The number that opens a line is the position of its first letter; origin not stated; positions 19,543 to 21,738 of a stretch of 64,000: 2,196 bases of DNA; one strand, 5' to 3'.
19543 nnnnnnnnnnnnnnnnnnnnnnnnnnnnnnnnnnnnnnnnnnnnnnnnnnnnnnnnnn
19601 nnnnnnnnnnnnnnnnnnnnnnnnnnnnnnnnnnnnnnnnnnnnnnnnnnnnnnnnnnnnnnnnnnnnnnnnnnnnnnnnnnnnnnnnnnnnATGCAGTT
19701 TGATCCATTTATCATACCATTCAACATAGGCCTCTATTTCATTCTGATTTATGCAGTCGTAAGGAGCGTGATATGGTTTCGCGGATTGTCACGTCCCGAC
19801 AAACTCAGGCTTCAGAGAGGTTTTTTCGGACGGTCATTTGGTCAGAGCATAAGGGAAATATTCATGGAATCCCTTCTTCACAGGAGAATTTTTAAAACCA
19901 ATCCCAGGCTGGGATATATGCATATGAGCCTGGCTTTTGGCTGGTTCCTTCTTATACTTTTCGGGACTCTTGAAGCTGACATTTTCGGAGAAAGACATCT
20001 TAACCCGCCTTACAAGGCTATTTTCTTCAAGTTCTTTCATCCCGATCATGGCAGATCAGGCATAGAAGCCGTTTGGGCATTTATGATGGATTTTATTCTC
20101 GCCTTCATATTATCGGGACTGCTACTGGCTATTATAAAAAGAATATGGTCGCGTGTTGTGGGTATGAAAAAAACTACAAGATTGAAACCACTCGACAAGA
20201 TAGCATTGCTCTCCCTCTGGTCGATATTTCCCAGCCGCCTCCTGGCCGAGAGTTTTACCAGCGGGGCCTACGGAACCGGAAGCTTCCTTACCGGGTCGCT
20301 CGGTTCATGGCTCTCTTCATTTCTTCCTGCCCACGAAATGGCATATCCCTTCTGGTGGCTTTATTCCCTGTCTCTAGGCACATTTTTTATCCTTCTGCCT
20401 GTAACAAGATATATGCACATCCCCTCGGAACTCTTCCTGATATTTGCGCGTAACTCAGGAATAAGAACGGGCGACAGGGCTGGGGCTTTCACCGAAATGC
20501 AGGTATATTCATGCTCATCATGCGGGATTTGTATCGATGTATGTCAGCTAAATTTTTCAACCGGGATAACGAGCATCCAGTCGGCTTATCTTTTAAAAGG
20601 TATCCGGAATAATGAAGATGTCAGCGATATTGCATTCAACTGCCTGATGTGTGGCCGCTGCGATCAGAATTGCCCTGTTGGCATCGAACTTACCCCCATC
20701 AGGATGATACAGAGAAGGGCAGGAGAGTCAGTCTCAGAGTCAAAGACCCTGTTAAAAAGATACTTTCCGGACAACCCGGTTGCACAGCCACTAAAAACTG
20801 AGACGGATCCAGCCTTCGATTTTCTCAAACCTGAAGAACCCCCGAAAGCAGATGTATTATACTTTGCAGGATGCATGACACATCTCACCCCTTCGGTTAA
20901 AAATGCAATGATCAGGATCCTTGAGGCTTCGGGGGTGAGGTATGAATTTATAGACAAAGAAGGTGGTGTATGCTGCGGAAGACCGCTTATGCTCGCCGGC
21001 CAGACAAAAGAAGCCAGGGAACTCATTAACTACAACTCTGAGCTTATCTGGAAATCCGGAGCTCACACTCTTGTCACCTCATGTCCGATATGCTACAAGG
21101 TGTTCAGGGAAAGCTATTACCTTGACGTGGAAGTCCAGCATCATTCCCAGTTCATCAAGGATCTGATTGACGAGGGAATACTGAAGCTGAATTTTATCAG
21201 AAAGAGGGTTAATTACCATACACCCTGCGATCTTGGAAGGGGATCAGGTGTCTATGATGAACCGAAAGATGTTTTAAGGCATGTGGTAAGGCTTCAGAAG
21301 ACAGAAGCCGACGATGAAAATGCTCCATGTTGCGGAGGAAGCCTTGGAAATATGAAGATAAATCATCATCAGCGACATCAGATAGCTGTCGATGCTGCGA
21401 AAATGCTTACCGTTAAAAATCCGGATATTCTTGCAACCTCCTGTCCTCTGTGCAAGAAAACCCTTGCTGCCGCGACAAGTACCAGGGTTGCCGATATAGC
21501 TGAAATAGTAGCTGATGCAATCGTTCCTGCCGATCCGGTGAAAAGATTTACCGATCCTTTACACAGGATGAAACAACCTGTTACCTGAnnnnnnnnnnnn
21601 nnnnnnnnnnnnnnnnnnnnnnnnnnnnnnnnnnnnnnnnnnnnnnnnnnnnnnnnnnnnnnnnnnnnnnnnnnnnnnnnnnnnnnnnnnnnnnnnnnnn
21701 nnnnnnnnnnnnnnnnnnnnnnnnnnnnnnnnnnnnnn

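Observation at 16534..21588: Five-gene Hdr-like operon (C-B-shortA-smallC-membrane D/K) resembling sulfur-oxidiser sHdr order but ending in a membrane-fused HdrD/DsrK-like subunit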

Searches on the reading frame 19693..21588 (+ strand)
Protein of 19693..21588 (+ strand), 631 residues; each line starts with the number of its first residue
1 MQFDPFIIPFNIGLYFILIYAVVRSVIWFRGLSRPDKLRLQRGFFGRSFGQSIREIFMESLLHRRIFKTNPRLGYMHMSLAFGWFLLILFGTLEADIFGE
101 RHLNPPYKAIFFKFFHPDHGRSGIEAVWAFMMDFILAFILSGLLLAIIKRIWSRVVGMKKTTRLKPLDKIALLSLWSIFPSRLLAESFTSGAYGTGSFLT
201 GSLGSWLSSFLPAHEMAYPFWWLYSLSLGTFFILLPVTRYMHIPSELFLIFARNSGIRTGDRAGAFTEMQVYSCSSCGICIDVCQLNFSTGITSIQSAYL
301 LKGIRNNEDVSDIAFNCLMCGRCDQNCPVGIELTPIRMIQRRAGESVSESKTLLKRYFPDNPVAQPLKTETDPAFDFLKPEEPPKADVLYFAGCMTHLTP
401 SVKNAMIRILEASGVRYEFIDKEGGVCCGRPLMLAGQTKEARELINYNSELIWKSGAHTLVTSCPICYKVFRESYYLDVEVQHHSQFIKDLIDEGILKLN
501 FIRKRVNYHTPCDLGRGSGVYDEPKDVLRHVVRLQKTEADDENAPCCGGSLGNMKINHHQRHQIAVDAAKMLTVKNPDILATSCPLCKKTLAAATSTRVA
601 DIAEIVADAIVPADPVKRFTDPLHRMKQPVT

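Call 3: search_protein_families(library=pfam, proteins=[window:19693-21588:+], max_evalue=0.01)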
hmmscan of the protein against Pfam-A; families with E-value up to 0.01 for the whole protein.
window:19693-21588:+ (631 aa): 7 families
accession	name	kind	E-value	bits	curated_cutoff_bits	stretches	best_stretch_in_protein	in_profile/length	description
PF02754.22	CCG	-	1.7e-25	89.4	20.6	2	388-471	1-84/85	Cysteine-rich domain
PF13183.11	Fer4_8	-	1.3e-08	35.7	27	1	271-331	2-68/68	4Fe-4S dicluster domain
PF13534.11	Fer4_17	-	7.5e-06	26.8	22.2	1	273-331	1-60/61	4Fe-4S dicluster domain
PF12838.12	Fer4_7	-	8.3e-06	26.6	27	1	274-331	2-52/52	4Fe-4S dicluster domain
PF13187.11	Fer4_9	-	8.4e-05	23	27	1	274-330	2-50/52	4Fe-4S dicluster domain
PF13237.11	Fer4_10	-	0.0042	17.4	25.5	0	273-328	8-53/53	4Fe-4S dicluster domain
PF00037.32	Fer4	-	0.0077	16.5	21.1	0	274-285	8-19/24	4Fe-4S binding domain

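Call 4: search_protein_families(library=ncbifam, proteins=[window:19693-21588:+], max_evalue=0.01)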
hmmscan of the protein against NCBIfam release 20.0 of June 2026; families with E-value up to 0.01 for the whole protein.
window:19693-21588:+ (631 aa): 21 families
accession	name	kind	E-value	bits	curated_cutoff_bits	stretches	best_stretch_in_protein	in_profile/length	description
NF004898.0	PRK06259.1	equivalog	2.2e-38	132.1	385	1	305-599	176-477/488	fumarate reductase (CoM/CoB) subunit TfrB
NF045670.1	quin_L_LdhH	equivalog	2e-26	92.5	800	2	379-598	460-692/706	L-lactate dehydrogenase (quinone) large subunit LdhH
NF008369.0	PRK11168.1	equivalog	8e-25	87.5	278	1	383-610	164-399/401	anaerobic glycerol-3-phosphate dehydrogenase subunit C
NF045796.1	DsrK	equivalog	7.6e-20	71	400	2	457-614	277-439/453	sulfate reduction electron transfer complex DsrMKJOP subunit DsrK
NF045663.1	diclust_near_Sec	equivalog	1.3e-18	66.5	530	1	316-605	354-631/759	pyridine nucleotide-disulfide oxidoreductase/dicluster-binding protein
TIGR03379.1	glycerol3P_GlpC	equivalog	2.3e-15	56.3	279.9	1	386-609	162-395/397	anaerobic glycerol-3-phosphate dehydrogenase subunit GlpC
NF008434.0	PRK11274.1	equivalog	1.6e-11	43.8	333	1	380-609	162-406/409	glycolate oxidase subunit GlcF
NF045724.1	ferredox_TmcB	equivalog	2.5e-08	32.9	735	1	478-589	286-402/430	electron transfer complex ferredoxin TmcB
TIGR02512.1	FeFe_hydrog_A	subfamily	3.4e-05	22.9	405.95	1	271-330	6-65/375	[FeFe] hydrogenase, group A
NF045711.1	sulf_resp_HmcF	equivalog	0.00014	20.8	750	1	477-584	305-411/457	sulfate respiration complex iron-sulfur protein HmcF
TIGR00314.1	cdhA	equivalog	0.00015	19.7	781.3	1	271-352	398-472/784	CO dehydrogenase/acetyl-CoA synthase complex subunit alpha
NF040762.1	Hydr_FeFe_Clost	exception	0.00016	20.5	900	1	271-330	143-202/572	ferredoxin hydrogenase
NF042909.1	FMH_DH_FwdF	exception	0.00024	20.3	375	1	273-330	16-70/336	tungsten-dependent formylmethanofuran dehydrogenase subunit FwdF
TIGR00273.1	TIGR00273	equivalog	0.00026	20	444.8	1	270-343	291-369/432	LutB/LldF family L-lactate oxidation iron-sulfur protein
TIGR01945.1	rnfC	subfamily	0.00091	17.9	245.95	1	255-334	347-421/435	RnfABCDGE type electron transport complex subunit C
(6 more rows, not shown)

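Call 8: find_homologous_proteins(query=window:19693-21588:+, max_evalue=1e-10)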
Query window:19693-21588:+ (631 aa): 7789 proteins with E <= 1e-10 among 8000 candidates; the best 120 are listed.
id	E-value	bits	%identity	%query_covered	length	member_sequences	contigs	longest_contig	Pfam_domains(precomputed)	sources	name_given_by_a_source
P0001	0.0e+0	1377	91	100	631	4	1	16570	PF12838.13,PF13534.12,PF02754.22,PF13183.12,PF13187.12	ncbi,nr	ncbi:MAG: (Fe-S)-binding protein [Bacteroidales bacterium]|nr:(Fe-S)-binding protein [Bacteroidales 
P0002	0.0e+0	1251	83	100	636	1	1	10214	PF12838.13,PF02754.22,PF13183.12,PF13187.12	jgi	jgi:Fe-S oxidoreductase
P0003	0.0e+0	1198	80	99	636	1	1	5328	PF12838.13,PF02754.22,PF13183.12,PF13187.12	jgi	jgi:Fe-S oxidoreductase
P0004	0.0e+0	1196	80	100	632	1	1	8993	PF12838.13,PF13534.12,PF02754.22,PF13183.12,PF13187.12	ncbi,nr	ncbi:MAG: (Fe-S)-binding protein [Bacteroidia bacterium]|nr:(Fe-S)-binding protein [Bacteroidia bact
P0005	0.0e+0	1196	80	100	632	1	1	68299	PF12838.13,PF13534.12,PF02754.22,PF13183.12,PF13187.12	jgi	jgi:Fe-S oxidoreductase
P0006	0.0e+0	1195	80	100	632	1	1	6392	PF12838.13,PF13534.12,PF02754.22,PF13183.12,PF13187.12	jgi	jgi:Fe-S oxidoreductase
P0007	0.0e+0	1194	80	100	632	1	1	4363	PF12838.13,PF13534.12,PF02754.22,PF13183.12,PF13187.12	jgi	jgi:Fe-S oxidoreductase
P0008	0.0e+0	1192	81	98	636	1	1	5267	PF12838.13,PF02754.22,PF13183.12,PF13187.12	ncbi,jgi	jgi:Fe-S oxidoreductase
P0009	0.0e+0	1192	78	100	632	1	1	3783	PF12838.13,PF13534.12,PF02754.22,PF13183.12,PF13187.12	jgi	jgi:Fe-S oxidoreductase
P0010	0.0e+0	1192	80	100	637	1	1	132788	PF12838.13,PF13534.12,PF02754.22,PF13183.12,PF13187.12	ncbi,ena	-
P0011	0.0e+0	1190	78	100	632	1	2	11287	PF12838.13,PF13534.12,PF02754.22,PF13183.12,PF13187.12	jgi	jgi:Fe-S oxidoreductase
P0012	0.0e+0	1190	78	100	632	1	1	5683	PF02754.22,PF13183.12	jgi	jgi:Fe-S oxidoreductase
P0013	0.0e+0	1181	79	100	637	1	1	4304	PF12838.13,PF13534.12,PF02754.22,PF13183.12,PF13187.12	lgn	-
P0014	0.0e+0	1180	79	100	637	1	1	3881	PF12838.13,PF13534.12,PF02754.22,PF13183.12,PF13187.12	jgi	jgi:Fe-S oxidoreductase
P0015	0.0e+0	1178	80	98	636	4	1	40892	PF12838.13,PF02754.22,PF13183.12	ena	-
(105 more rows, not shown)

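Call 10: find_related_loci(query=window:19693-21588:+, collection=genome_contigs, flank=10000)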
Query window:19693-21588:+ (631 aa) in genome_contigs; peptide patterns used: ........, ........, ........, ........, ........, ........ (x = any residue, [..] = any of these).
83 stretches matched a pattern; 62 encode a relative of the query (tblastn E <= 1e-3); 62 distinct loci.
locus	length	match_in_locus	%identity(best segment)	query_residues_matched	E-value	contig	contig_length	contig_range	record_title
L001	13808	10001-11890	91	1-630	0e+0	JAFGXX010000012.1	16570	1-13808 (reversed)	MAG: Bacteroidales bacterium isolate ZodW_Metabat.7 k87_360958, whole genome shotgun sequence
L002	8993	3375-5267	80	1-631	0e+0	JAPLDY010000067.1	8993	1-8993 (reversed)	MAG: Bacteroidia bacterium isolate LacPavin_0920_SED3_MAG_42_11 LacPavin_0920_SED3_scaffold_1527205, whole genome shotgu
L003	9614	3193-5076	80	1-624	0e+0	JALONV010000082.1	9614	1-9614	MAG: Bacteroidales bacterium isolate Prado086 scaffold_14178, whole genome shotgun sequence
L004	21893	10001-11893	80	1-631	0e+0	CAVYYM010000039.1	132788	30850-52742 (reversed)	MAG: uncultured Bacteroidetes bacterium isolate MFD02979.bin.2.181 genome assembly, contig: contig_73617, whole genome s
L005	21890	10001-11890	79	1-630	0e+0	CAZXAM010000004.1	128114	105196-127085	MAG TPA_asm: uncultured Rikenellaceae bacterium isolate SRP192927_co7_131 genome assembly, contig: NODE_134_length_12811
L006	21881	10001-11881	77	1-627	0e+0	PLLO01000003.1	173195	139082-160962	MAG: Bacteroidales bacterium isolate fen_984 73.20120800_E3X.31_contig_1108, whole genome shotgun sequence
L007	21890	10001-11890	77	1-630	0e+0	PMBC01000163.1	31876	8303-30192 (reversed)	MAG: Bacteroidales bacterium isolate fen_964 73.20120700_E3M.88_contig_107569, whole genome shotgun sequence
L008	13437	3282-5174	76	1-631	0e+0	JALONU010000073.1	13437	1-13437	MAG: Bacteroidales bacterium isolate Prado085 scaffold_6831, whole genome shotgun sequence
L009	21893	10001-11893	75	1-631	0e+0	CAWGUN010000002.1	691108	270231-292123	MAG: uncultured Bacteroidales bacterium isolate MFD02809.bin.1.359 genome assembly, contig: contig_119781, whole genome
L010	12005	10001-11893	75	1-631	0e+0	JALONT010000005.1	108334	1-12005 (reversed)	MAG: Bacteroidales bacterium isolate Prado084 scaffold_18, whole genome shotgun sequence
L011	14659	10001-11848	77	1-615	0e+0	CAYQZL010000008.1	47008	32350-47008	MAG TPA_asm: uncultured Rikenellaceae bacterium isolate binchicken_co43_356 genome assembly, contig: NODE_1015_length_47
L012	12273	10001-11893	76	1-631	0e+0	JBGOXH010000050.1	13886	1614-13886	MAG: Bacteroidia bacterium isolate OBJ_0618_130150_71 k141_472926_length_13886_cov_14.0000, whole genome shotgun sequenc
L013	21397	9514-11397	76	1-627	0e+0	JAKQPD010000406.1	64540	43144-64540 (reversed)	MAG: Bacteroidota bacterium isolate USMO_maxbin.066 k141_808796, whole genome shotgun sequence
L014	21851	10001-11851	75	1-618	0e+0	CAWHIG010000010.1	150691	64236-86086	MAG: uncultured Bacteroidales bacterium isolate MFD01872.bin.3.201 genome assembly, contig: contig_195393, whole genome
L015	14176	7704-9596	74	1-630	0e+0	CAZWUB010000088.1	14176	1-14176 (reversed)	MAG TPA_asm: uncultured Rikenellaceae bacterium isolate SRP192927_co6_466 genome assembly, contig: NODE_10260_length_141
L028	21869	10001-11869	73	1-622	0e+0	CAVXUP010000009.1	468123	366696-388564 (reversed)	MAG: uncultured Bacteroidales bacterium isolate MFD04716.bin.1.269 genome assembly, contig: contig_76172, whole genome s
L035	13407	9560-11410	71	1-618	0e+0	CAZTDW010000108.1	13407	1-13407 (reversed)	MAG TPA_asm: uncultured Rikenellaceae bacterium isolate binchicken_co22_24 genome assembly, contig: NODE_4834_length_134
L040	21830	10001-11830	73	1-611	0e+0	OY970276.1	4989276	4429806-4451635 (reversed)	MAG: uncultured Bacteroidales bacterium isolate MFD06435.bin.1.129 genome assembly, chromosome: 1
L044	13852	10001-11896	62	1-627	0e+0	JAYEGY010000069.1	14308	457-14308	MAG: Bacteroidota bacterium isolate MAG233 MAG233_69, whole genome shotgun sequence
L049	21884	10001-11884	76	1-628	0e+0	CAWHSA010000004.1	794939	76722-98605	MAG: uncultured Bacteroidales bacterium isolate MFD05942.bin.1.227 genome assembly, contig: contig_33198, whole genome s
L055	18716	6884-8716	70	1-611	0e+0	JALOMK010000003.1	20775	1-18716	MAG: Bacteroidales bacterium isolate Prado049 scaffold_2019, whole genome shotgun sequence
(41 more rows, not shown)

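Call 14: search_solved_structures(query=window:19693-21588:+, max_evalue=0.001, show_alignments=2)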
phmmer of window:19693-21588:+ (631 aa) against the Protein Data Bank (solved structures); distinct sequences matched with E-value up to 0.001: 1.
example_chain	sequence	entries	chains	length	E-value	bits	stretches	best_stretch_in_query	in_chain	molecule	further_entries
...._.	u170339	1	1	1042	1.1e-15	60.3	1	311-593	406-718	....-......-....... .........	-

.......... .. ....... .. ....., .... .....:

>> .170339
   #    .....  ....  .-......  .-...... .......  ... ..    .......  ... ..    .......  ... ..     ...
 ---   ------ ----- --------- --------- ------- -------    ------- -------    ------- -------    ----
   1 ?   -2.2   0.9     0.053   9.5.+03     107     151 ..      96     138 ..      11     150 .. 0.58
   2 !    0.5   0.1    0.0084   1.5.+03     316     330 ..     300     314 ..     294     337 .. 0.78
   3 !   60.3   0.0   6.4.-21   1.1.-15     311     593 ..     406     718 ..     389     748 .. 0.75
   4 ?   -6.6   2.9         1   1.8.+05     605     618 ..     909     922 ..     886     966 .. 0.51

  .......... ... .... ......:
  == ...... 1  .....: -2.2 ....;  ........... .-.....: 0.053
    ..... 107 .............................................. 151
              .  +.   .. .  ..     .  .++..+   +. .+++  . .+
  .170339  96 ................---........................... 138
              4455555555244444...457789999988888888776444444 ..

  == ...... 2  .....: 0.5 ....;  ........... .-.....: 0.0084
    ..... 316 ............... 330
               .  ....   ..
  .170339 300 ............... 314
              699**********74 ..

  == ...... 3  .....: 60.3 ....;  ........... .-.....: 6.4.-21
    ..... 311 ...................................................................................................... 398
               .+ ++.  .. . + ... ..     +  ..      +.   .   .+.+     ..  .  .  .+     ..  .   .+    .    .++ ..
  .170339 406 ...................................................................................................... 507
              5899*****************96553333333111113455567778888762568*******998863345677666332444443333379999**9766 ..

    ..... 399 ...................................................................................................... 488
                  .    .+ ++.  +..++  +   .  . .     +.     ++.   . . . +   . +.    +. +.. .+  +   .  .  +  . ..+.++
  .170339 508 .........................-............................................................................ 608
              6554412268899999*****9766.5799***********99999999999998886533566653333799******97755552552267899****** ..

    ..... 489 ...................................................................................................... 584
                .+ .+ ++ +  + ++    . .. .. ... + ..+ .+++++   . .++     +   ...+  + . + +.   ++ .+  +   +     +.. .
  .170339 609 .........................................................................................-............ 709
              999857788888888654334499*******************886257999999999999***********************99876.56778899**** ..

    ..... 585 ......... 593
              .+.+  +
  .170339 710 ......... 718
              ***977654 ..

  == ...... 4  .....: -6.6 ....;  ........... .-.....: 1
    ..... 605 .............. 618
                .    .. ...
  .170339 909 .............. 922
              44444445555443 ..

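Call 34: search_protein_representatives(protein=window:19693-21588:+)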
Query: 631 residues. Proteins with E-value up to 0.001 (for the whole library): 6111; up to 1e-10: 3090; up to 1e-30: 271. The best 150 are listed.
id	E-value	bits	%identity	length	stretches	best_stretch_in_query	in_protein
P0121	3.0e-222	756.0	76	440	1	1-429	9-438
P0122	5.5e-183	626.3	52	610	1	2-610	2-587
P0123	1.8e-167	575.1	47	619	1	3-610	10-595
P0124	3.6e-159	547.6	46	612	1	1-607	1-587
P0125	3.8e-158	544.3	45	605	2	1-341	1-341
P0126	2.7e-157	541.4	46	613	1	1-613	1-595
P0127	3.0e-157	541.3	45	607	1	1-614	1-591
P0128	5.2e-155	533.9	45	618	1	3-614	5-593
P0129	3.4e-152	524.6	46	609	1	6-607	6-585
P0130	4.1e-152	524.3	44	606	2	1-343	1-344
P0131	4.1e-152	524.3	46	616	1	3-609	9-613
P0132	9.3e-147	506.6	41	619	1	3-609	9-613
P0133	8.5e-146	503.5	44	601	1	5-610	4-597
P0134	3.6e-144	498.1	43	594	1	1-609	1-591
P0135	2.8e-142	491.9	44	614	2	2-339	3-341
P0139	1.5e-133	463.0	39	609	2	2-342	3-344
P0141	4.2e-130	451.6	40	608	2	1-342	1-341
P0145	3.9e-116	405.5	40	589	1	1-606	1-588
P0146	4.1e-115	402.1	40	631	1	3-604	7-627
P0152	4.0e-91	322.9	36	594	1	3-609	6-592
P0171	5.2e-52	193.6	34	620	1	193-607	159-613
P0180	1.9e-45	172.0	31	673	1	37-597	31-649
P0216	1.2e-38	149.4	28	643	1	13-606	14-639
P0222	2.4e-38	148.5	33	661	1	143-609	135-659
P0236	3.3e-37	144.7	28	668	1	57-607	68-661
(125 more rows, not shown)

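Call 37: find_homologous_proteins(query=A2, max_evalue=1e-20)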
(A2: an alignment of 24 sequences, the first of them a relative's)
Query A2 (24 sequences) (610 aa, profile of the alignment): 7982 proteins with E <= 1e-20 among 8000 candidates; the best 120 are listed.
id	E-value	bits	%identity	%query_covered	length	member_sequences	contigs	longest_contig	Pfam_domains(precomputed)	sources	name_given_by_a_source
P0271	2.0e-272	923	-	-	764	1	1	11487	PF12838.13,PF13534.12,PF02754.22,PF13183.12,PF13187.12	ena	-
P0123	4.7e-266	902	47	97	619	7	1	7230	PF13534.12,PF02754.22,PF13237.12,PF13183.12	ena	-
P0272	1.5e-262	891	46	100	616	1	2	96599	PF13534.12,PF02754.22,PF13183.12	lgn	-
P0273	9.5e-261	885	47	96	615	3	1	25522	PF13534.12,PF02754.22,PF13183.12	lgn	-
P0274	1.1e-260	884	47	98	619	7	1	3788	PF13534.12,PF02754.22,PF13183.12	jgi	jgi:Fe-S oxidoreductase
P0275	1.4e-259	881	53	96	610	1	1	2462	PF02754.22,PF13183.12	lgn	-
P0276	1.4e-259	881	50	100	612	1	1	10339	PF12838.13,PF13534.12,PF02754.22,PF13183.12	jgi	jgi:Fe-S oxidoreductase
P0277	5.7e-259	879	53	96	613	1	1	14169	PF13534.12,PF02754.22,PF13183.12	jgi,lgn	jgi:Fe-S oxidoreductase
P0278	2.3e-258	877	51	98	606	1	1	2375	PF13534.12,PF02754.22,PF13183.12,PF13187.12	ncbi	-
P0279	2.6e-258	876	46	98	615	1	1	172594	PF13534.12,PF02754.22,PF13183.12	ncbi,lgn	-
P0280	6.5e-258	875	52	96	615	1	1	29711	PF02754.22,PF13183.12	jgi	jgi:Fe-S oxidoreductase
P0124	6.6e-258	875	44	100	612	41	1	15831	PF02754.22,PF13183.12,PF13187.12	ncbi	-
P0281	1.0e-257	875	46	100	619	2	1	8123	PF13534.12,PF02754.22,PF13237.12,PF13183.12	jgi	-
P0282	1.3e-257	874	53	96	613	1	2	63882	PF12838.13,PF13534.12,PF02754.22,PF13183.12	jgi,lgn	jgi:Fe-S oxidoreductase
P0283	1.6e-257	874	52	96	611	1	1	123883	PF02754.22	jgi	jgi:Fe-S oxidoreductase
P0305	1.3e-254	864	53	99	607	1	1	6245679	PF12838.13,PF13534.12,PF02754.22,PF13237.12,PF13183.12,PF13187.12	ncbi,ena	-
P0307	1.6e-254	864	44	96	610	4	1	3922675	PF00037.33,PF12838.13,PF13534.12,PF02754.22,PF13183.12,PF13187.12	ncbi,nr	ncbi:hypothetical protein CYCD_27960 [Tenuifilaceae bacterium CYCD]|nr:hypothetical protein CYCD_279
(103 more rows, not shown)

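Call 38: find_encoding_contigs(protein=P0307, flank=10000, max_places=2)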
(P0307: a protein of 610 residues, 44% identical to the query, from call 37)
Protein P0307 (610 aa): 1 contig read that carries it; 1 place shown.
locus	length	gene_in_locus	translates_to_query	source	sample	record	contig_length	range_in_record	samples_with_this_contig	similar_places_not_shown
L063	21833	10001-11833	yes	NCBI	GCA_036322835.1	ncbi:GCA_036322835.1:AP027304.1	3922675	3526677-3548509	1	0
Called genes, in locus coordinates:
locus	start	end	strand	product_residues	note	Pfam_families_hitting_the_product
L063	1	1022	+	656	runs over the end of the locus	PF07992:Pyr_redox_2, PF13738:Pyr_redox_3 (weak), PF00890:FAD_binding_2 (weak), PF01266:DAO (weak), PF01946:Thi4 (weak), PF12831:FAD_oxidored, PF12838:Fer4_7, PF14697:Fer4_21, +9 more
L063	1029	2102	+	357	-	PF12838:Fer4_7 (weak), PF13183:Fer4_8 (weak), PF13187:Fer4_9 (weak), PF13237:Fer4_10 (weak)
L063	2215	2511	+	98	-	-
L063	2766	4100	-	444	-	PF06123:CreD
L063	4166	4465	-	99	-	PF13601:HTH_34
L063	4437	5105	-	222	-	-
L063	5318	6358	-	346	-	PF04245:NA37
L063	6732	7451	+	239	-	PF13237:Fer4_10 (faint), PF13183:Fer4_8, PF13187:Fer4_9, PF13534:Fer4_17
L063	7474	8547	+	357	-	PF02754:CCG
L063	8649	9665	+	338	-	PF00070:Pyr_redox, PF00890:FAD_binding_2 (weak), PF01262:AlaDh_PNT_C (weak), PF01266:DAO, PF07992:Pyr_redox_2, PF12831:FAD_oxidored (weak), PF13450:NAD_binding_8, PF01593:Amino_oxidase (weak), +5 more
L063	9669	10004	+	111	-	PF13183:Fer4_8 (faint), PF13534:Fer4_17 (faint), PF25160:LdpA_Fe-S-bd (faint), PF13237:Fer4_10 (faint), PF00037:Fer4 (faint), PF12797:Fer4_2 (faint), PF12838:Fer4_7 (weak), PF13187:Fer4_9 (weak), +1 more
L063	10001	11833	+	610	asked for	PF13187:Fer4_9 (weak), PF00037:Fer4 (faint), PF12838:Fer4_7 (faint), PF13183:Fer4_8 (weak), PF13534:Fer4_17 (weak), PF02754:CCG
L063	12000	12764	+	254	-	PF00912:Transgly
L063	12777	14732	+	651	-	PF12895:ANAPC3 (faint), PF12569:NatA_aux_su (faint), PF13174:TPR_6 (faint), PF13181:TPR_8 (faint), PF13371:TPR_9 (weak), PF00515:TPR_1 (weak), PF07719:TPR_2 (weak), PF13414:TPR_11, +10 more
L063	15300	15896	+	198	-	-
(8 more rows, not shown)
